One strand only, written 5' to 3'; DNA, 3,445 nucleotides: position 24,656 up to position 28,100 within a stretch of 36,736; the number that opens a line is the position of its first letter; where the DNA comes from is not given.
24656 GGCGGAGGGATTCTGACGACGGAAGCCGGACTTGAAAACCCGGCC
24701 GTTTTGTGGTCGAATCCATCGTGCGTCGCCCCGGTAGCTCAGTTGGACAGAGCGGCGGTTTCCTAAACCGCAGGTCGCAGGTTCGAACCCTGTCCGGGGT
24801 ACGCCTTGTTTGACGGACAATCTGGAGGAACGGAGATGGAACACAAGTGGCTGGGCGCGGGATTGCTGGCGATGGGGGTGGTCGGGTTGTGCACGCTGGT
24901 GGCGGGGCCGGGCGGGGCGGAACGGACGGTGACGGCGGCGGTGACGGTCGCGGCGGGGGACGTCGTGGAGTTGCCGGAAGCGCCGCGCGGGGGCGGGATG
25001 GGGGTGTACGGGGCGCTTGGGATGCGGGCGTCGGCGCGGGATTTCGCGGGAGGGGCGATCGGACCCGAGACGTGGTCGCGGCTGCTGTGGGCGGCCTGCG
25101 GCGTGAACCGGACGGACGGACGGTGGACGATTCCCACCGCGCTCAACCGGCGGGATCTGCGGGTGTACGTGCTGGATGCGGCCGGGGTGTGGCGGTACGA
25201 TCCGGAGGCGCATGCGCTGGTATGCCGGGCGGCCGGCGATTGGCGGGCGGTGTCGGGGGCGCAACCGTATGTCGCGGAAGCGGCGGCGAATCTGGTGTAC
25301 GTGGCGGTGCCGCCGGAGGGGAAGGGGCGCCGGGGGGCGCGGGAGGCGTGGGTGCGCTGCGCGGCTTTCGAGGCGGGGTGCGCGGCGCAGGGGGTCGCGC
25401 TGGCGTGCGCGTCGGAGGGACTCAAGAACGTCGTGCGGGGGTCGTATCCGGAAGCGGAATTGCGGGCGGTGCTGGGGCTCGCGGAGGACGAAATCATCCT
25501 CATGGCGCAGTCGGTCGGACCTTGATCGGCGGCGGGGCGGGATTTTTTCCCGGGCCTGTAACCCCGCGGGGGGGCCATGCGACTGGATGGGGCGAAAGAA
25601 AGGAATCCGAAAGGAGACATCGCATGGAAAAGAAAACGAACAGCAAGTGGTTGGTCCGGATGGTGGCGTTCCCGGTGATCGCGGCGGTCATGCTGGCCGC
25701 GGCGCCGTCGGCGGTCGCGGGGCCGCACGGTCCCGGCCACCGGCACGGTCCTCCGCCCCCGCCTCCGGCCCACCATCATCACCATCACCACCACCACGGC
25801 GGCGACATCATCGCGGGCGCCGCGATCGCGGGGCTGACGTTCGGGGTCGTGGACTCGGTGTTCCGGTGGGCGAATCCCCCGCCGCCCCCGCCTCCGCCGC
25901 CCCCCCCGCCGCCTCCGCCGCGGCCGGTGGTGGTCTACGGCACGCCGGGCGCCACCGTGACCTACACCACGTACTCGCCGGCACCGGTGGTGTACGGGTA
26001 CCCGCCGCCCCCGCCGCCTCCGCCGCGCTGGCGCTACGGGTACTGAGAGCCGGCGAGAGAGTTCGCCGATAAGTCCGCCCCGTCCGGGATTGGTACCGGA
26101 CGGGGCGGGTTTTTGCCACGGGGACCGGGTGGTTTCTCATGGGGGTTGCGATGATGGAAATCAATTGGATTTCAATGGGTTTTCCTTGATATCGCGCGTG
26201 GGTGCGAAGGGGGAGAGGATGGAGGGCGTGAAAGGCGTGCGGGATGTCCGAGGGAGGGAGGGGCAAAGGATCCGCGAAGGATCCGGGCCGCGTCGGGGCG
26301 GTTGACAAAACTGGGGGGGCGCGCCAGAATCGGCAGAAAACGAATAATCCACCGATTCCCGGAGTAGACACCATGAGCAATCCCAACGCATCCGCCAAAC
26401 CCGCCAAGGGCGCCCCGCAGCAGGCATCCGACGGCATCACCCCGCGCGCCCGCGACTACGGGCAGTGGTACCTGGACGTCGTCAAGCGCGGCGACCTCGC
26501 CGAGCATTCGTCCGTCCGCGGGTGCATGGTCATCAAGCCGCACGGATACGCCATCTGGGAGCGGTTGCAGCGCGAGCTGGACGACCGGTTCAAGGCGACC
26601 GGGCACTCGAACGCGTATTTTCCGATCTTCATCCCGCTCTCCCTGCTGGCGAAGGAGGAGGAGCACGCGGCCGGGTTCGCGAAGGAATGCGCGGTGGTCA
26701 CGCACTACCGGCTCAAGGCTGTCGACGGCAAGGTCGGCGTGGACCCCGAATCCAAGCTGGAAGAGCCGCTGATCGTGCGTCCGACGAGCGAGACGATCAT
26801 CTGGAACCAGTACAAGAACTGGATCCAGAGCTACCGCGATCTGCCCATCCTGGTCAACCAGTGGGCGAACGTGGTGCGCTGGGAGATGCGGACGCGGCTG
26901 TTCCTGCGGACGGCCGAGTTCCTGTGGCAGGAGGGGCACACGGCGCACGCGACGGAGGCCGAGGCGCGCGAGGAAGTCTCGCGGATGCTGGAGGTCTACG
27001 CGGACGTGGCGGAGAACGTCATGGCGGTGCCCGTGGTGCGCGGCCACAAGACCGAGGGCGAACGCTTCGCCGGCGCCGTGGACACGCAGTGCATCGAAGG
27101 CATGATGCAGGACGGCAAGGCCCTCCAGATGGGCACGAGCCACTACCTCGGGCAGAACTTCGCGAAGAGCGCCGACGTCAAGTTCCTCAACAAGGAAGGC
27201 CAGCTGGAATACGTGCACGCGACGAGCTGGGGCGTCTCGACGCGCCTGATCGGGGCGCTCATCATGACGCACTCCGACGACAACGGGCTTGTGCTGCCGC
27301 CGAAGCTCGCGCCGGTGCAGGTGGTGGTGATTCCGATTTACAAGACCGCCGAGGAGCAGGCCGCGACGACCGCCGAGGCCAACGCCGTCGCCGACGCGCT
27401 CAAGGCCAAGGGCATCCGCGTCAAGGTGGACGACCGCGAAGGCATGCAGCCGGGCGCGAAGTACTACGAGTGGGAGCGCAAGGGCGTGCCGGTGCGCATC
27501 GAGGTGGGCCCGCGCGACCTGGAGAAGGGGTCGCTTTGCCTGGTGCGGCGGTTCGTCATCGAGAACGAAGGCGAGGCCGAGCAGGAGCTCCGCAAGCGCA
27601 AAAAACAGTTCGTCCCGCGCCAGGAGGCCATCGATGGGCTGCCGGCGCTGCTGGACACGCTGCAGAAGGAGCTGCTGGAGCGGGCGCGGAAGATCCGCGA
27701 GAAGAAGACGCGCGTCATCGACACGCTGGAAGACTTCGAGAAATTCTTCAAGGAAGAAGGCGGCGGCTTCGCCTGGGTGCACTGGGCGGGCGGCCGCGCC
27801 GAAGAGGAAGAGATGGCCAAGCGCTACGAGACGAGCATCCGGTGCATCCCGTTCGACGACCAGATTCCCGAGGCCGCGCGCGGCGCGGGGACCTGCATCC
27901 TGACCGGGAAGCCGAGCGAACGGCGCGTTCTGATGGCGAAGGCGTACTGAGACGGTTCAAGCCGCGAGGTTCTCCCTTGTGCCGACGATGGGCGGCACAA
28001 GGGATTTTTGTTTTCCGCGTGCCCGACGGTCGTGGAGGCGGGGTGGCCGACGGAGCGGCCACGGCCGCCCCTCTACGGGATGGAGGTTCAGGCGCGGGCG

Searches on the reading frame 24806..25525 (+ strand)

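Call 10: search_protein_families(library=pfam, proteins=[window:24806-25525:+], max_evalue=0.01)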
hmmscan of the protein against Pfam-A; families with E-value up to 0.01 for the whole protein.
window:24806-25525:+ (239 aa): 1 family
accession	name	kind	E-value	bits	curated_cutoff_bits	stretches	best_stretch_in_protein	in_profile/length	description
PF00881.29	Nitroreductase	-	1.6e-14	54.8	23.5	1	73-238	3-166/167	Nitroreductase family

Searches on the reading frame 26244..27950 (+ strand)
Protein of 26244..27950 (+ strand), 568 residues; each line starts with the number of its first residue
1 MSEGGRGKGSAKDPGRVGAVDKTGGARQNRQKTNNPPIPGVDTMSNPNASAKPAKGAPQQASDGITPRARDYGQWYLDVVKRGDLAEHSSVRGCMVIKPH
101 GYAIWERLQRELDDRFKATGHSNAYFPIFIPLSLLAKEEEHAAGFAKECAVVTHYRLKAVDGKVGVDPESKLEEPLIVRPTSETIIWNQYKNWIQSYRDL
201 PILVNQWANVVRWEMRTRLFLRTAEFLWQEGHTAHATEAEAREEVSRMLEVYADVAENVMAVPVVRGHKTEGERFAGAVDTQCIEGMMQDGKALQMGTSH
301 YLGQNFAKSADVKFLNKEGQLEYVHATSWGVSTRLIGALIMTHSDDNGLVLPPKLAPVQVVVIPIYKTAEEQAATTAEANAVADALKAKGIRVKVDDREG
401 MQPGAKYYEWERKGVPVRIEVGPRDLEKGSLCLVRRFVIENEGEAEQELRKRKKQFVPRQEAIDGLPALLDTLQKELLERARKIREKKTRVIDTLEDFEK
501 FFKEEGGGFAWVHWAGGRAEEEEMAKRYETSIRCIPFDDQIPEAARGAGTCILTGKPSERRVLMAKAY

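Call 10: search_protein_families(library=pfam, proteins=[window:26244-27950:+], max_evalue=0.01)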
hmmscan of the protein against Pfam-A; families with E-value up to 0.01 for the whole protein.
window:26244-27950:+ (568 aa): 3 families
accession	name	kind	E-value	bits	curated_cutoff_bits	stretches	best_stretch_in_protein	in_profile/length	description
PF00587.30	tRNA-synt_2b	-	2.4e-18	67.3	29.3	1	170-340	5-176/179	tRNA synthetase class II core domain (G, H, P, S and T)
PF03129.25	HGTP_anticodon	-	1e-17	64.5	21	1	359-464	1-89/94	Anticodon binding domain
PF09180.16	ProRS-C_1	-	1.4e-15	57.7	31.5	1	496-568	2-71/71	Prolyl-tRNA synthetase, C-terminal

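Call 14: find_related_loci(query=window:26244-27950:+, collection=genome_contigs, flank=10000)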
Query window:26244-27950:+ (568 aa) in genome_contigs; peptide patterns used: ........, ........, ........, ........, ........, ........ (x = any residue, [..] = any of these).
600 stretches matched a pattern (row limit reached: there are more); 584 encode a relative of the query (tblastn E <= 1e-3); the best 80 are kept; 80 distinct loci.
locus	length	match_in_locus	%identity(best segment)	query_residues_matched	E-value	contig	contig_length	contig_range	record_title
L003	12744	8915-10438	87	61-568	0e+0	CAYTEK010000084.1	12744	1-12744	MAG TPA_asm: uncultured Verrucomicrobiota bacterium isolate SRP167436_co1_5 genome assembly, contig: NODE_8159_length_12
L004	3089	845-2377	87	58-568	0e+0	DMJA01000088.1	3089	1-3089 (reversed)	MAG TPA_asm: Verrucomicrobia bacterium isolate UBA8943 contig_88939, whole genome shotgun sequence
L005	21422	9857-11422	85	43-568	0e+0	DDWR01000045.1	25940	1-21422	MAG TPA_asm: Verrucomicrobia bacterium UBA2281 UBA2281_contig_15130, whole genome shotgun sequence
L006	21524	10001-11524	87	61-568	0e+0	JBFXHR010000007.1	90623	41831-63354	MAG: Kiritimatiellia bacterium isolate CA_2019_TPIn_191 NODE_883_length_90623_cov_6.830169_TPIn, whole genome shotgun se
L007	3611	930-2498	84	48-568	0e+0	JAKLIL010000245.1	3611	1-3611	MAG: Verrucomicrobia bacterium isolate RA.bin86 RA.bin86_245, whole genome shotgun sequence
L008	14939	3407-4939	85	58-568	0e+0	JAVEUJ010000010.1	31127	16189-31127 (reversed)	MAG: Kiritimatiellia bacterium isolate BF2_42 NODE_652_length_31127_cov_5.229825_Biofilm2, whole genome shotgun sequence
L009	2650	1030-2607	83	39-568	0e+0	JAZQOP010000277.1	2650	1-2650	MAG: Kiritimatiellia bacterium isolate T1900045242_TH20190012.MAGScoT_cleanbin_000052 SGB_5551_k141_1608415, whole genom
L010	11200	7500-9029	84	58-568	0e+0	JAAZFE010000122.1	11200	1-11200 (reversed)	MAG: Lentisphaerae bacterium isolate AS10tlH2TH_169 301783_AS10, whole genome shotgun sequence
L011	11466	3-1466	85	80-568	0e+0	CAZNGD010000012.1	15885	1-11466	MAG TPA_asm: uncultured Verrucomicrobiota bacterium isolate binchicken_co45_351 genome assembly, contig: NODE_6378_lengt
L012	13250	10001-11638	71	6-568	0e+0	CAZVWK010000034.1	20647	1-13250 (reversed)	MAG TPA_asm: uncultured Elusimicrobiaceae bacterium isolate binchicken_co37_74 genome assembly, contig: NODE_1185_length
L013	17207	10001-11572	75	40-568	0e+0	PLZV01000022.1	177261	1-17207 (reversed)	MAG: Verrucomicrobia bacterium isolate palsa_1439 73.20120700_P3D.107_contig_31446, whole genome shotgun sequence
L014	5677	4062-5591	77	59-568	0e+0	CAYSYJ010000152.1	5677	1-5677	MAG TPA_asm: uncultured Elusimicrobiaceae bacterium isolate binchicken_co273_17 genome assembly, contig: NODE_14309_leng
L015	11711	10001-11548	77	55-568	0e+0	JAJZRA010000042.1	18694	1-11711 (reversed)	MAG: bacterium isolate SKS1.bin71 NODE_5292_length_18694_cov_3.458071, whole genome shotgun sequence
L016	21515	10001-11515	76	64-568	0e+0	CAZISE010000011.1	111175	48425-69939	MAG TPA_asm: uncultured Verrucomicrobiota bacterium isolate binchicken_co135_146 genome assembly, contig: NODE_399_lengt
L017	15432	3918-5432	76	64-568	0e+0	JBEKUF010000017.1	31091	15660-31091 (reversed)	MAG: Verrucomicrobiia bacterium isolate SPRUCE 575 SPRUCE_575_17, whole genome shotgun sequence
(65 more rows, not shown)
